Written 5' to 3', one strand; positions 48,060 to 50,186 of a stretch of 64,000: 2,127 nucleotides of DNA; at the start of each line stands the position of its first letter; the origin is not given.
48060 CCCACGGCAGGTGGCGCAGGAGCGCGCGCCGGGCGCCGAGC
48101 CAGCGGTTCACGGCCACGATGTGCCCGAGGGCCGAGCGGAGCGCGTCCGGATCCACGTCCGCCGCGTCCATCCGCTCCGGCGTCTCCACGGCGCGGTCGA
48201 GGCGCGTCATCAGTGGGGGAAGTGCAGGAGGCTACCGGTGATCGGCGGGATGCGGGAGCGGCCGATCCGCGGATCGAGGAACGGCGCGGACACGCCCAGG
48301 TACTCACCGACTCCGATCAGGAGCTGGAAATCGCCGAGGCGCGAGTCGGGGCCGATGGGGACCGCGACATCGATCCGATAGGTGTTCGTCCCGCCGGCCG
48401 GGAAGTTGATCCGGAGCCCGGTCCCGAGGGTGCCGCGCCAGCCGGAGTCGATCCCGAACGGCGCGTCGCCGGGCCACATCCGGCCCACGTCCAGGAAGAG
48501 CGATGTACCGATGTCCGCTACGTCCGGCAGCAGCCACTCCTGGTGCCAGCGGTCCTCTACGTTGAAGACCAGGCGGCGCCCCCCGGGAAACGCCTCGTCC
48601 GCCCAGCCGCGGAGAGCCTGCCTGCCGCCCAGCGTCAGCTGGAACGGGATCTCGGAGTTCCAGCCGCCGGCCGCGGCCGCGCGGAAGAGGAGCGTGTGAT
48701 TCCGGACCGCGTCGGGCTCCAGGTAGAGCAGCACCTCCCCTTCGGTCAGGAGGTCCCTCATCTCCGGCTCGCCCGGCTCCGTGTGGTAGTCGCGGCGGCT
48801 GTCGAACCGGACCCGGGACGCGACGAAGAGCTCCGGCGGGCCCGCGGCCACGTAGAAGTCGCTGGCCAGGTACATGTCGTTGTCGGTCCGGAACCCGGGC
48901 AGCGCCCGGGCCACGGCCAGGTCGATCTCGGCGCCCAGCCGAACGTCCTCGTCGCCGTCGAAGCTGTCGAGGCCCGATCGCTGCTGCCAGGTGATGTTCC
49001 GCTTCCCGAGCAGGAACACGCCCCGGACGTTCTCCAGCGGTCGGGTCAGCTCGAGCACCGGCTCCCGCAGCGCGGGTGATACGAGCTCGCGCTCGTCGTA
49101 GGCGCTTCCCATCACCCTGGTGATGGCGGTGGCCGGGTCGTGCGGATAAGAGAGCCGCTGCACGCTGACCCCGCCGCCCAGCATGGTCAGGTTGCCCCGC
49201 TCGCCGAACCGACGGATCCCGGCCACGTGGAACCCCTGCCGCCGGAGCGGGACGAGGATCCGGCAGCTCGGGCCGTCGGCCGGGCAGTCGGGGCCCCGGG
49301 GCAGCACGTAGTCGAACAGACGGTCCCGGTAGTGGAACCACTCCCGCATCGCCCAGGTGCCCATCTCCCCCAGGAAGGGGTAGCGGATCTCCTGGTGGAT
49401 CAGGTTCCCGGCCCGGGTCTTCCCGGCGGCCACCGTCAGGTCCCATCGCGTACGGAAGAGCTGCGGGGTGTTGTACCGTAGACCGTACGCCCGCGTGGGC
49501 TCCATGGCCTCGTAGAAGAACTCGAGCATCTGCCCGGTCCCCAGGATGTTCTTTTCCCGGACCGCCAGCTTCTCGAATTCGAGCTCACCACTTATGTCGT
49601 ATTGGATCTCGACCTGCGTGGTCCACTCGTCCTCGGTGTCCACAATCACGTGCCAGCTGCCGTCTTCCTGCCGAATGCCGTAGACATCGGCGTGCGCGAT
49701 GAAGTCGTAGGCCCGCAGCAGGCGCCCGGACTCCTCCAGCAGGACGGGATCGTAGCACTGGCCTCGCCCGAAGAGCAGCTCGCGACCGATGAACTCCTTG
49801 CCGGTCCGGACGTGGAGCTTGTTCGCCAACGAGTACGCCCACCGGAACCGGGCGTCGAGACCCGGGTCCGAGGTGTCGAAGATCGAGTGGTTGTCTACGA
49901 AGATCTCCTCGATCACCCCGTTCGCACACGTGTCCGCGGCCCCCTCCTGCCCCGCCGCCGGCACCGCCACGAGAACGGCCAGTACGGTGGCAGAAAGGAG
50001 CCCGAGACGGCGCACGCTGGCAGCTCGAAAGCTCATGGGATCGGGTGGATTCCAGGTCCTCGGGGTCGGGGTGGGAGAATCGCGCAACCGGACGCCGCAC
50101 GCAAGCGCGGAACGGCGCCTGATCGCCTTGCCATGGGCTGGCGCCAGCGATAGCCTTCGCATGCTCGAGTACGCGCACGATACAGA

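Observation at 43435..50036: Orphan-ketosynthase envelope operon: Omp85 / SAM-MT / flavin oxidoreductase / SRPBCC / FabF-type KS / DUF4126-PH, all start-stop coupled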

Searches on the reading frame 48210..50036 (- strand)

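Call 3: search_protein_families(library=pfam, proteins=[window:48210-50036:-], max_evalue=0.01)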
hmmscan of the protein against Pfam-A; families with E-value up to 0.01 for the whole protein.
window:48210-50036:- (608 aa): 1 family
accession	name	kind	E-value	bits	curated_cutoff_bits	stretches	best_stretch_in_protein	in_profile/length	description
PF01103.29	Omp85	-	1.7e-06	28.3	24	1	462-562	192-307/325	Omp85 superfamily domain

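Call 4: search_protein_families(library=ncbifam, proteins=[window:48210-50036:-], max_evalue=0.01)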
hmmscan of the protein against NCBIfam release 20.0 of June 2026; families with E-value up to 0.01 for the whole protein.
window:48210-50036:- (608 aa): 2 families
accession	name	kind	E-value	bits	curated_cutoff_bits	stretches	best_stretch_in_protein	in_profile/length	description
TIGR03303.1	OM_YaeT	equivalog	9.8e-10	37.4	297.15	1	77-204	334-463/741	outer membrane protein assembly factor BamA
NF047779.1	Omp85_fam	subfamily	6.1e-08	32.5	200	1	467-545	317-396/423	Omp85 family outer membrane protein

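Call 73: search_protein_families(library=pfam, proteins=[window:48210-50036:-], max_evalue=10)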
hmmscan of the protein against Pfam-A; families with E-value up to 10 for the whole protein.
window:48210-50036:- (608 aa): 1 family
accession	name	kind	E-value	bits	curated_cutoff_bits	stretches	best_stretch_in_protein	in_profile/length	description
PF01103.29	Omp85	-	1.7e-06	28.3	24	2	462-562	192-307/325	Omp85 superfamily domain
